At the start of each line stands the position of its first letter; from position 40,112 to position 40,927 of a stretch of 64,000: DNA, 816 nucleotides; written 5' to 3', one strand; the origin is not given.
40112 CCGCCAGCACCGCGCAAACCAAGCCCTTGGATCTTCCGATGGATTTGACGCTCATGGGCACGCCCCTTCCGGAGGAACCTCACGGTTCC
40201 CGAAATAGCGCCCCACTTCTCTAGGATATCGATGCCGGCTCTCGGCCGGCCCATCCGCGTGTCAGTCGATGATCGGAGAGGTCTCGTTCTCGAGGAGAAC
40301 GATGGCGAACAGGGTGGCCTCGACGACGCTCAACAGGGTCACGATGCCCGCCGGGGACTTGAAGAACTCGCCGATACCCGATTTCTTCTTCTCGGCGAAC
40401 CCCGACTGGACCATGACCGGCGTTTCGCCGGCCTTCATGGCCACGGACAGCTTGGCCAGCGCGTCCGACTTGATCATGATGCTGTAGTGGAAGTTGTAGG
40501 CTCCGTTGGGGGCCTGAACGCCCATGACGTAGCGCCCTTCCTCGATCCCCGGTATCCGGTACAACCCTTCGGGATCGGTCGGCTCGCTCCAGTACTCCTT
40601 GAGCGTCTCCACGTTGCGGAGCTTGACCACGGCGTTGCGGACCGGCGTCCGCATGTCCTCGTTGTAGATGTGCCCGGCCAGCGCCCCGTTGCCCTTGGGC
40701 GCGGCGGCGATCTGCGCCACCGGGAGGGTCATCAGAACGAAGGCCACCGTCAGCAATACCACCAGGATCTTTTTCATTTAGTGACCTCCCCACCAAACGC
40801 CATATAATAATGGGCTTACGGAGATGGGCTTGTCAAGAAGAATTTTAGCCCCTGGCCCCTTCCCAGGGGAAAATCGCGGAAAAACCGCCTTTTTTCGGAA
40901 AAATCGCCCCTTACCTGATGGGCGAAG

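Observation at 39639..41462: Tandem triplet of anchored beta-sandwich proteins with an invariant C-terminal E-x-S-P-I tail, embedded in the polysaccharide export core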

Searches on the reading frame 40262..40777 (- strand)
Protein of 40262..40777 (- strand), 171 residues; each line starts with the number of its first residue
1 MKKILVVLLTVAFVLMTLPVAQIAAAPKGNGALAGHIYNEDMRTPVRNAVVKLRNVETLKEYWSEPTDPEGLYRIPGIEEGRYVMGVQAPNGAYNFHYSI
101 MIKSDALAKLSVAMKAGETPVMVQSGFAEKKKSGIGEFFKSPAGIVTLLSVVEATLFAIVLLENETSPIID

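Call 3: search_protein_families(library=pfam, proteins=[window:40262-40777:-], max_evalue=1)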
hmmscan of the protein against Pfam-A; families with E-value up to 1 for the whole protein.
window:40262-40777:- (171 aa): 6 families
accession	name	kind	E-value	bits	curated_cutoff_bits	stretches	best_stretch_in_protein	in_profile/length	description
PF13620.12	CarboxypepD_reg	-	5.9e-05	23.8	32.3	1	33-92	2-59/82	Carboxypeptidase regulatory-like domain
PF17210.9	SdrD_B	-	0.012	16.2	29.7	1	43-93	21-70/112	SdrD B-like domain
PF22898.2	NOMO1-like_1st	-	0.013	16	27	1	47-96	13-61/85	BOS complex subunit NOMO1-like, first beta sandwich domain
PF09430.16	EMC7_beta-sandw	-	0.019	15.6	26.6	1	63-110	21-67/122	ER membrane protein complex subunit 7, beta-sandwich domain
PF14686.12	fn3_3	-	0.031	14.5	24.4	1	50-106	15-71/75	Polysaccharide lyase family 4, domain II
PF23379.1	DUF7096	-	0.16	12.3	27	1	1-48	1-47/208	Domain of unknown function (DUF7096)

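Call 4: search_protein_families(library=ncbifam, proteins=[window:40262-40777:-], max_evalue=1)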
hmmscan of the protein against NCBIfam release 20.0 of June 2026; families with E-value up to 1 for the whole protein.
window:40262-40777:- (171 aa): 1 family
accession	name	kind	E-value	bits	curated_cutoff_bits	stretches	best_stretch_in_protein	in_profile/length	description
NF052345.1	S_layer_anammox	exception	0.00011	19.7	1400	1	25-122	1307-1399/1596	Kustd1514 family S-layer glycoprotein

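Call 9: find_homologous_proteins(query=window:40265-40777:-, max_evalue=0.001)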
Query window:40265-40777:- (171 aa): 241 proteins with E <= 0.001 among 554 candidates; the best 120 are listed.
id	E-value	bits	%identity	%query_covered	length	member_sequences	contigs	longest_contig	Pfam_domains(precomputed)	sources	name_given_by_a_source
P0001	3.2e-104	363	99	100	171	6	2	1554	-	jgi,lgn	jgi:hypothetical protein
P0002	8.1e-101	352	95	100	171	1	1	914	-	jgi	jgi:hypothetical protein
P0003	9.3e-101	352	95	100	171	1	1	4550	-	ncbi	-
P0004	1.3e-100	352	95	100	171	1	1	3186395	-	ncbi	-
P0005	9.8e-97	339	92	100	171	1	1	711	-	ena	-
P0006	5.6e-91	320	87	100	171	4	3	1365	-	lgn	-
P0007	6.5e-91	320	85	100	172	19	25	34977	-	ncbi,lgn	-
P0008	1.3e-82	293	82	99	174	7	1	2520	-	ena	-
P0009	6.1e-78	278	79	100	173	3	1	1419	-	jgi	jgi:hypothetical protein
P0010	2.2e-77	276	73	100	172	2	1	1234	PF13620.13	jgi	jgi:hypothetical protein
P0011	5.7e-77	275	78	99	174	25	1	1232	-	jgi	-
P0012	6.2e-77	275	78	100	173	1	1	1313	-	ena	-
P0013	1.6e-76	273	77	100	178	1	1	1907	-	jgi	jgi:hypothetical protein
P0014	2.6e-75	269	78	99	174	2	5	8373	-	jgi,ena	-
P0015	3.7e-75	269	73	99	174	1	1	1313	PF13620.13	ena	-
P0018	1.9e-74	267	71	100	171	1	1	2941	PF13620.13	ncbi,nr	ncbi:MAG: carboxypeptidase regulatory-like domain-containing protein [Candidatus Aminicenantes bacte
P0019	2.7e-74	266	73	99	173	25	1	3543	PF13620.13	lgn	-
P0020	2.9e-74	266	70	100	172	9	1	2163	PF13620.13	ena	-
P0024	3.4e-74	266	74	100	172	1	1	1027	PF13620.13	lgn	-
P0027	1.1e-73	264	72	100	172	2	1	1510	PF13620.13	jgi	jgi:hypothetical protein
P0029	2.9e-73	263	73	98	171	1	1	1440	PF13620.13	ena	-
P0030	4.6e-73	262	72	100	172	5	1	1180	PF13620.13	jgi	jgi:hypothetical protein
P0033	8.2e-73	261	72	99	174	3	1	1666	PF13620.13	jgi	-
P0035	1.2e-72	261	73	98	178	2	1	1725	PF13620.13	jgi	jgi:hypothetical protein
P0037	1.4e-72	260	71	100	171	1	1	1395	PF13620.13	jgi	-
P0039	2.0e-72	260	73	100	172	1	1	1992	PF13620.13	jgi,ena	-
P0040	2.1e-72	260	72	100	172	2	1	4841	PF13620.13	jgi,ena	-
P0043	4.4e-72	259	70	100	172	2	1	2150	PF13620.13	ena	-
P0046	6.9e-72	258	71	100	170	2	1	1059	PF13620.13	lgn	-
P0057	2.8e-71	256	73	100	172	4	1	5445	PF13620.13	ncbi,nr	ncbi:MAG: hypothetical protein A2V76_01835 [Candidatus Aminicenantes bacterium RBG_16_63_14]|nr:MAG:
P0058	3.0e-71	256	72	98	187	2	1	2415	PF13620.13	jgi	jgi:hypothetical protein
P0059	3.1e-71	256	71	100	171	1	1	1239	PF13620.13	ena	-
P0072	4.9e-70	252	69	100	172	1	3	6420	PF13620.13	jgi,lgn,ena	jgi:hypothetical protein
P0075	1.2e-69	251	68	99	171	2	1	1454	PF13620.13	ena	-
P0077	1.5e-69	251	69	100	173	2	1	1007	PF13620.13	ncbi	-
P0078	1.7e-69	250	71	100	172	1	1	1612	PF13620.13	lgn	-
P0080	2.1e-69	250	67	99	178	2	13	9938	PF13620.13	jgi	jgi:hypothetical protein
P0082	3.4e-69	249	70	98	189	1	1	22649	PF13620.13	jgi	jgi:hypothetical protein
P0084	4.6e-69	249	70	100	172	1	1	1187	PF13620.13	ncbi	-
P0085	4.9e-69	249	70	100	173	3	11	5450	PF13620.13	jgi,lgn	jgi:hypothetical protein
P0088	8.0e-69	248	67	99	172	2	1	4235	PF13620.13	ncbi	-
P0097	2.3e-68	247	71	99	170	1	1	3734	PF13620.13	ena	-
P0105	4.6e-68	246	71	99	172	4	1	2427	PF13620.13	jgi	-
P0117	1.7e-67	244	66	100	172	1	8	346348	-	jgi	jgi:hypothetical protein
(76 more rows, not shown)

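Call 11: find_encoding_contigs(protein=P0004, flank=10000, max_places=2)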
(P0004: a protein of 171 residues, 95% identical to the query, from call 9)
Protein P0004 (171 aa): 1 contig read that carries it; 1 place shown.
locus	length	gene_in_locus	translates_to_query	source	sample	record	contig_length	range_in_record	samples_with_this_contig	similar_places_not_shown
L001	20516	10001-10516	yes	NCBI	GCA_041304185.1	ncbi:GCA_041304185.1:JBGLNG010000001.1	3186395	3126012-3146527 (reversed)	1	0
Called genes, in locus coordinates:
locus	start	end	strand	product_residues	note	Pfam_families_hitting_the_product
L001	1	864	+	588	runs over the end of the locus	PF16697:Yop-YscD_cpl, PF00498:FHA, PF01590:GAF, PF13185:GAF_2, PF13492:GAF_3, PF07228:SpoIIE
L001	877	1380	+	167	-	PF00117:GATase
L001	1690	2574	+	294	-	-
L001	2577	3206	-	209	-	-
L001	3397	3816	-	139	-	-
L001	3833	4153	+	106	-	PF25601:AAA_lid_14 (weak), PF02954:HTH_8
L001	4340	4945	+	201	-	PF02579:Nitro_FeMo-Co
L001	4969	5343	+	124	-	PF17253:DUF5320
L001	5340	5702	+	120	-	PF02579:Nitro_FeMo-Co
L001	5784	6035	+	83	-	PF17253:DUF5320 (weak)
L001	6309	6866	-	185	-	-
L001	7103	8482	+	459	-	PF00072:Response_reg, PF00158:Sigma54_activat, PF14532:Sigma54_activ_2, PF07728:AAA_5 (weak), PF25601:AAA_lid_14, PF02954:HTH_8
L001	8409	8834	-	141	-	-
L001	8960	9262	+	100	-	PF19567:CpsB_CapC (weak)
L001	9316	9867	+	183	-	PF13620:CarboxypepD_reg (faint)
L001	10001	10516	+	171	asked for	-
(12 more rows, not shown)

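Call 12: find_encoding_contigs(protein=P0117, flank=10000, max_places=2)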
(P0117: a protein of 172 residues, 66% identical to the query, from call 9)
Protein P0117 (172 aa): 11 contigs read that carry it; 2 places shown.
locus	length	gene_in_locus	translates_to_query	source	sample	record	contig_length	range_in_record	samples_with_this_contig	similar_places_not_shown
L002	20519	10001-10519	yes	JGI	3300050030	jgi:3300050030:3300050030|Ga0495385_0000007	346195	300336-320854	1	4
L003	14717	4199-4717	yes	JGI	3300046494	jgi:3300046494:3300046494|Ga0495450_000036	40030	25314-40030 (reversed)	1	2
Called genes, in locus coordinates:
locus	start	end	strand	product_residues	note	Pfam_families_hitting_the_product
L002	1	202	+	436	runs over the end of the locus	PF03721:UDPG_MGDP_dh_N, PF00984:UDPG_MGDP_dh, PF03720:UDPG_MGDP_dh_C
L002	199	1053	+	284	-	PF00106:adh_short, PF08659:KR, PF23441:SDR, PF13561:adh_short_C2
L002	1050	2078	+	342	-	PF01408:GFO_IDH_MocA, PF22725:GFO_IDH_MocA_C3, PF02894:GFO_IDH_MocA_C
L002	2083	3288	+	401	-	PF00365:PFK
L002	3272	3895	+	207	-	PF13580:SIS_2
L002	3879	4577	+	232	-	PF00923:TAL_FSA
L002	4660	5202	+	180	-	PF02397:Bac_transf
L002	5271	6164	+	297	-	PF02563:Poly_export, PF10531:SLBB, PF22461:SLBB_2, PF10531:SLBB, PF22461:SLBB_2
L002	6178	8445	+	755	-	PF02706:Wzz, PF13807:GNVR, PF10609:ParA, PF13614:AAA_31, PF01656:CbiA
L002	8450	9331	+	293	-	PF19567:CpsB_CapC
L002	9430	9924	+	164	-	PF13620:CarboxypepD_reg (weak)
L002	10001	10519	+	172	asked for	-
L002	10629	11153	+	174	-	PF13620:CarboxypepD_reg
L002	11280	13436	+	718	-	PF04932:Wzy_C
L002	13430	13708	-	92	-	PF05016:ParE_toxin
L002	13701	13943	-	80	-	PF19807:DUF6290 (weak)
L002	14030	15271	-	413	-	PF04015:DUF362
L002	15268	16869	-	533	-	PF00144:Beta-lactamase, PF11954:DUF3471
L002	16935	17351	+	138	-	PF01467:CTP_transf_like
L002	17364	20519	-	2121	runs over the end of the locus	PF11974:bMG3 (faint), PF01835:MG2, PF00207:A2M, PF17973:bMG10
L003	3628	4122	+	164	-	PF13620:CarboxypepD_reg (weak)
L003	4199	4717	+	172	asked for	-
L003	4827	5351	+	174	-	PF13620:CarboxypepD_reg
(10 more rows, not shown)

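Call 15: find_related_loci(query=A2, collection=genome_contigs, flank=10000)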
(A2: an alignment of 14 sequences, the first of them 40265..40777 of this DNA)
Query A2 (171 aa) in genome_contigs; peptide patterns used: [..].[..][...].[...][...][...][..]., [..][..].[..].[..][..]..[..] (x = any residue, [..] = any of these).
91 stretches matched a pattern; 33 encode a relative of the query (tblastn E <= 1e-3); 29 distinct loci.
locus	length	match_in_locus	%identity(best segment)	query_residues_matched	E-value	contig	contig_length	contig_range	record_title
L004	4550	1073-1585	95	1-171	1e-109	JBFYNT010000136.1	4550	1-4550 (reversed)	MAG: Candidatus Aminicenantes bacterium isolate PPR_0099 k121_1751151, whole genome shotgun sequence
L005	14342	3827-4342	85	1-171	5e-98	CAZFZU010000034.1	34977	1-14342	MAG TPA_asm: uncultured Eubacteriales bacterium isolate SRP278314_co1_38 genome assembly, contig: NODE_1572_length_34977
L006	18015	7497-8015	81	1-171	1e-87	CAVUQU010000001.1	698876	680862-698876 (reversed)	MAG: uncultured bacterium isolate MFD09730.bin.2.49 genome assembly, contig: contig_11001, whole genome shotgun sequence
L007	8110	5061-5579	79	1-171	4e-86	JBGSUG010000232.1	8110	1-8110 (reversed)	MAG: Candidatus Aminicenantales bacterium isolate JTS-AC427 k141_4160927, whole genome shotgun sequence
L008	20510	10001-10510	72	1-169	5e-82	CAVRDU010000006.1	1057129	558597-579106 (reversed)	MAG: Candidatus Aminicenantes bacterium isolate MFD09964.bin.2.24 genome assembly, contig: contig_9771, whole genome sho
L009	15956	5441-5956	74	1-171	9e-82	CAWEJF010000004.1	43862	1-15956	MAG: Candidatus Aminicenantes bacterium isolate MFD05942.bin.2.296 genome assembly, contig: contig_2797, whole genome sh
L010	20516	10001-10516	71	1-171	1e-79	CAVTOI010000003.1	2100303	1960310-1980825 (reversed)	MAG: Candidatus Aminicenantes bacterium isolate MFD00905.bin.1.6 genome assembly, contig: contig_575, whole genome shotg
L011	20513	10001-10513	72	1-170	3e-79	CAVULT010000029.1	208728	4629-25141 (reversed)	MAG: Candidatus Aminicenantes bacterium isolate MFD01872.bin.3.371 genome assembly, contig: contig_73091, whole genome s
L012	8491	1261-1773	71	1-170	6e-77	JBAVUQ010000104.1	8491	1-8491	MAG: Candidatus Aminicenantales bacterium isolate MFD02222_ilm_asm_bin1 k127_234385, whole genome shotgun sequence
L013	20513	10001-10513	68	1-171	1e-76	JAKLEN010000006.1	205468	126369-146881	MAG: Acidobacteria bacterium isolate RA.bin134 RA.bin134_6, whole genome shotgun sequence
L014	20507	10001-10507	72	3-169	6e-76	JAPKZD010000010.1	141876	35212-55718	MAG: Candidatus Aminicenantes bacterium isolate LacPavin_0419_WC70L_MAG_62_11 LacPavin_0419_WC70L_scaffold_108710, whole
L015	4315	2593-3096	72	3-169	3e-76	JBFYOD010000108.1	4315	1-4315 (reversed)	MAG: Candidatus Aminicenantes bacterium isolate PPR_0111 k121_1057452, whole genome shotgun sequence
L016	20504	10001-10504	70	3-169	2e-75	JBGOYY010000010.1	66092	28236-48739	MAG: Candidatus Aminicenantia bacterium isolate OBJ_0618_130150_31 k141_2671204_length_66092_cov_61.1447, whole genome s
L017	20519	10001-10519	68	1-171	3e-75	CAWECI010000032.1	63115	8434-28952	MAG: Candidatus Aminicenantes bacterium isolate MFD04492.bin.2.17 genome assembly, contig: contig_80950, whole genome sh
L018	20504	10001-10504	71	3-169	8e-75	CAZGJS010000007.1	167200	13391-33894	MAG TPA_asm: uncultured Eubacteriales bacterium isolate SRP302447_co1_263 genome assembly, contig: NODE_330_length_16720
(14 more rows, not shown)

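Call 20: search_protein_families(library=ncbifam, proteins=[L002:11280-13433:+], max_evalue=0.01)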
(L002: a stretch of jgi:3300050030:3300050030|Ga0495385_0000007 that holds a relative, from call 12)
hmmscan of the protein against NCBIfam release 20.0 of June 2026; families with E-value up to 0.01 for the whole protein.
L002:11280-13433:+ (718 aa): 1 family
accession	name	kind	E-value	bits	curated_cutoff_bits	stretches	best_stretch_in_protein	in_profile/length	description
TIGR00947.1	2A73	equivalog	8.9e-09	34.8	366.4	1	129-463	85-401/425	IctB family putative bicarbonate transporter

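Call 21: search_solved_structures(query=L002:11280-13433:+, max_evalue=1)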
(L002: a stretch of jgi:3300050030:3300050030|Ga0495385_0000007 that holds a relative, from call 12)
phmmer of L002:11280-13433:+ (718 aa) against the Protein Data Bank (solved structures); distinct sequences matched with E-value up to 1: 0.

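Call 29: search_protein_representatives(alignment_id=A3)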
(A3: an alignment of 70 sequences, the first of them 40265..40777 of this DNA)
Query: 70 sequences, 172 profile positions. Proteins with E-value up to 0.001 (for the whole library): 2244; up to 1e-10: 413; up to 1e-30: 57. The best 150 are listed.
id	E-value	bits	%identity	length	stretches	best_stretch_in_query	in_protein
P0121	3.3e-83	293.7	-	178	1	2-171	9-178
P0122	8.8e-78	276.1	-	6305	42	26-118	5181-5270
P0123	9.2e-68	243.4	-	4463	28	30-90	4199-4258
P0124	5.7e-64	231.1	-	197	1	1-132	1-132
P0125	1.3e-54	200.6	-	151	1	51-165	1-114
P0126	3.2e-53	196.1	-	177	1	2-171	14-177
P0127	8.0e-52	191.5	-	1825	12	26-92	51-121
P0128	1.9e-51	190.4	-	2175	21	29-91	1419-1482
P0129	2.6e-48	180.1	-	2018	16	6-113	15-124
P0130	6.7e-48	178.8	-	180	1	2-171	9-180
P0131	2.1e-47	177.2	-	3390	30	27-120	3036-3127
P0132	3.4e-47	176.5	-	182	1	4-162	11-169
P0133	2.1e-46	173.9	-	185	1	3-161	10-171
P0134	2.7e-46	173.6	-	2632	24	15-91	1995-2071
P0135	2.7e-46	173.6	-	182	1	2-171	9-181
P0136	1.0e-45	171.6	-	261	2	2-129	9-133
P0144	2.4e-42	160.7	-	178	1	2-170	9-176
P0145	1.3e-41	158.3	-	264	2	2-127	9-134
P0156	2.5e-36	141.1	-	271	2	2-121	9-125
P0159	5.1e-36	140.1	-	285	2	25-171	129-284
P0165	2.5e-34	134.6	-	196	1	4-148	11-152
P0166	2.7e-34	134.5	-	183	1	5-152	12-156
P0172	4.8e-33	130.4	-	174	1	3-170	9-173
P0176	1.0e-31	126.1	-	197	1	3-156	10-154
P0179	2.1e-30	121.8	-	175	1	2-171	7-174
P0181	2.4e-30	121.6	-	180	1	2-171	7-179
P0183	4.1e-30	120.9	-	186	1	7-119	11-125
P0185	5.8e-30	120.4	-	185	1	7-145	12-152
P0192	2.8e-28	114.9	-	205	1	4-160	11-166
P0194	1.2e-27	112.9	-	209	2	3-120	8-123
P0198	3.8e-27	111.2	-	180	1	11-160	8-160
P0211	5.6e-26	107.4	-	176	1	3-171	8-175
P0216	3.0e-25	105.1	-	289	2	8-122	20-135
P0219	8.2e-25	103.6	-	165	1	2-169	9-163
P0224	2.3e-24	102.2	-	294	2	2-121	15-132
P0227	1.1e-23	99.9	-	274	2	2-122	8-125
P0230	2.5e-23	98.8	-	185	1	3-123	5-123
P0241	3.3e-22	95.1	-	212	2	9-116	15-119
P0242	5.0e-22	94.6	-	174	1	2-119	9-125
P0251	4.1e-21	91.6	-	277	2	8-119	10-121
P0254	5.7e-21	91.1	-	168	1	3-162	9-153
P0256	1.5e-20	89.7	-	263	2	3-119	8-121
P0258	1.9e-20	89.4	-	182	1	2-169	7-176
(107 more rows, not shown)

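Call 31: predict_structure(alignment_id=A3)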
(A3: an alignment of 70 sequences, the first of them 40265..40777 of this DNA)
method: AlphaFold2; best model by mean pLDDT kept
length: 171 residues; sequences in the alignment: 70
mean_pLDDT: 77.0   pTM: 0.51
mean pLDDT of the five models: 77.0, 74.3, 71.1, 68.8, 68.1
residues with pLDDT >= 90: 22; 70-90: 102; 50-70: 42; < 50: 5
segments of 3 or more residues with pLDDT < 50: none
pLDDT, mean of each block of 10 residues (from residue 1): 83 78 59 87 86 90 91 89 88 79 83 69 62 60 74 77 56 44
secondary structure, 60 per line:
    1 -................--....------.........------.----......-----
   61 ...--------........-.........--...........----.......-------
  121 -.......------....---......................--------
elements in order: H2-17 H20-23 E30-38 E50-55 E61-63 E72-79 E81-89 E92-102 E107-113 E122-128 H135-138 H142-163

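Call 33: list_cluster_members(proteins=[P0133, P0136, P0144, P0145, P0156, P0159, P0172, P0181, P0194, P0227])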
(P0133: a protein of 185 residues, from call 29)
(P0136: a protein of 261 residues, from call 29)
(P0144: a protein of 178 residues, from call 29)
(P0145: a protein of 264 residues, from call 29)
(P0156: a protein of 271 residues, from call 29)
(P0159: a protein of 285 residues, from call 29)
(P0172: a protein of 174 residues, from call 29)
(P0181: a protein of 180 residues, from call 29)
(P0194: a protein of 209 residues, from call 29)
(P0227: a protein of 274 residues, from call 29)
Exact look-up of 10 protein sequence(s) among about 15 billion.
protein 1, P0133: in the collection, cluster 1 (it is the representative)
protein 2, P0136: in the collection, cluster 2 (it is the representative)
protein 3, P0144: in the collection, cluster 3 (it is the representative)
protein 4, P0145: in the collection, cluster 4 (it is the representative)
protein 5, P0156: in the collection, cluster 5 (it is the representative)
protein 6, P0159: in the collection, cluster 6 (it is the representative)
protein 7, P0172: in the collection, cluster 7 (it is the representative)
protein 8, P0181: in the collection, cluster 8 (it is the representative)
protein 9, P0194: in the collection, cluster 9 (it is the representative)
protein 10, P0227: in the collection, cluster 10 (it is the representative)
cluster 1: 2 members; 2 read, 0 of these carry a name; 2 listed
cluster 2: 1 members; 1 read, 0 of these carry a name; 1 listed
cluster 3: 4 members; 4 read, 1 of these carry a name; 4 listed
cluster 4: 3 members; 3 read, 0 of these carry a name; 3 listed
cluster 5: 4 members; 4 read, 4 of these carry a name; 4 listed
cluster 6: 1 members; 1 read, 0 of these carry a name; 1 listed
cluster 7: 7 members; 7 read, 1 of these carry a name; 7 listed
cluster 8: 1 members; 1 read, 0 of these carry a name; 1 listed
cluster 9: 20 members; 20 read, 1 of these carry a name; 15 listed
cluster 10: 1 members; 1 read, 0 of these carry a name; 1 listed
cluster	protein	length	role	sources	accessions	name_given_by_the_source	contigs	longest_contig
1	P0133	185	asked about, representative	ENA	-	-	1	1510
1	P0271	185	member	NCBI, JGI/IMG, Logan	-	-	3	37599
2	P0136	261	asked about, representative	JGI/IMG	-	-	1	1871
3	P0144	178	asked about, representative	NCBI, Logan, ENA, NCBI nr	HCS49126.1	MAG TPA: hypothetical protein DIW61_13070 [Candidatus Aminicenantes bacterium] | hypothetical protein [Candidatus Aminicenantes bacterium]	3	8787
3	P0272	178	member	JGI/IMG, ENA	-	-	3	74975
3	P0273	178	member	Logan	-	-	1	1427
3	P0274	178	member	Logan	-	-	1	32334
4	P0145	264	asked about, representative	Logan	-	-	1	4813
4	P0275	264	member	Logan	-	-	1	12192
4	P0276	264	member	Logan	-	-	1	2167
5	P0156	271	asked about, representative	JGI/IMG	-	hypothetical protein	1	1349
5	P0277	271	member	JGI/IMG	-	hypothetical protein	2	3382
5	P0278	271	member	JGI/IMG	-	hypothetical protein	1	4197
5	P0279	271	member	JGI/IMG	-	hypothetical protein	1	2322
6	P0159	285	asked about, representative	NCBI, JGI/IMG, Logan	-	-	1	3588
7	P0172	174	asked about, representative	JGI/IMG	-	-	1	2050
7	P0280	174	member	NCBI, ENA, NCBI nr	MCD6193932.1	MAG: carboxypeptidase regulatory-like domain-containing protein [Candidatus Aminicenantes ... | carboxypeptidase regulatory-like domain-containing protein [Candidatus Aminicenantes ...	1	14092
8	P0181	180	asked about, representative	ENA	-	-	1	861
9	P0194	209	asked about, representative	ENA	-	-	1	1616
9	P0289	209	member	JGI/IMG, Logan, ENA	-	-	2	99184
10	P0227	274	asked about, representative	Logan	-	-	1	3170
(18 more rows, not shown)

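Call 34: find_encoding_contigs(protein=P0289, flank=10000, max_places=1)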
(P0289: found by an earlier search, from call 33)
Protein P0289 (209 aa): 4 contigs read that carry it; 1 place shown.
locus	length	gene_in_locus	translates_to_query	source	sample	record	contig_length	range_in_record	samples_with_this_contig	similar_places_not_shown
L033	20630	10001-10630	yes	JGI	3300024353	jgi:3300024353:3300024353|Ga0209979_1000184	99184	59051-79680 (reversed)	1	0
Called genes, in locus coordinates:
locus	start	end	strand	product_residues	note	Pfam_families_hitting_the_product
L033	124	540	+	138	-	-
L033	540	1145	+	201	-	PF00430:ATP-synt_B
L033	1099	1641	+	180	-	PF00213:OSCP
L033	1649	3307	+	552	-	PF02874:ATP-synt_ab_N, PF00006:ATP-synt_ab, PF00306:ATP-synt_ab_C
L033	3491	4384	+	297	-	PF00231:ATP-synt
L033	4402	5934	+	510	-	PF02874:ATP-synt_ab_N, PF00006:ATP-synt_ab, PF22919:ATP-synt_VA_C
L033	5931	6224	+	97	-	PF02823:ATP-synt_DE_N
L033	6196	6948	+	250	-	PF00398:RrnaAD (weak), PF05175:MTS, PF02475:TRM5-TYW2_MTfase (weak), PF13649:Methyltransf_25 (weak), PF07669:Eco57I (weak), PF01170:UPF0020 (weak)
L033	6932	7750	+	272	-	PF01061:ABC2_membrane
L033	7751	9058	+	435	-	PF00005:ABC_tran, PF14524:Wzt_C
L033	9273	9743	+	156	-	PF02569:Pantoate_ligase (faint), PF01467:CTP_transf_like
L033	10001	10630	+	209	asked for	-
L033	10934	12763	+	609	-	PF13522:GATase_6, PF13537:GATase_7, PF01380:SIS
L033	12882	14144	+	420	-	PF13173:AAA_14, PF13635:DUF4143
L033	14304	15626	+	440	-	PF13173:AAA_14, PF13635:DUF4143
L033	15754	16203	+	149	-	PF18765:Polbeta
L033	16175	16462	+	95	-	PF01934:HepT-like (weak)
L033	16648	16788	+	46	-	-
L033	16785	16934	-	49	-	-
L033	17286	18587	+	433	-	PF13173:AAA_14, PF13635:DUF4143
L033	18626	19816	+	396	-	PF01909:NTP_transf_2, PF18765:Polbeta, PF01934:HepT-like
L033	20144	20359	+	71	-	-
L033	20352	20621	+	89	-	PF15738:YafQ_toxin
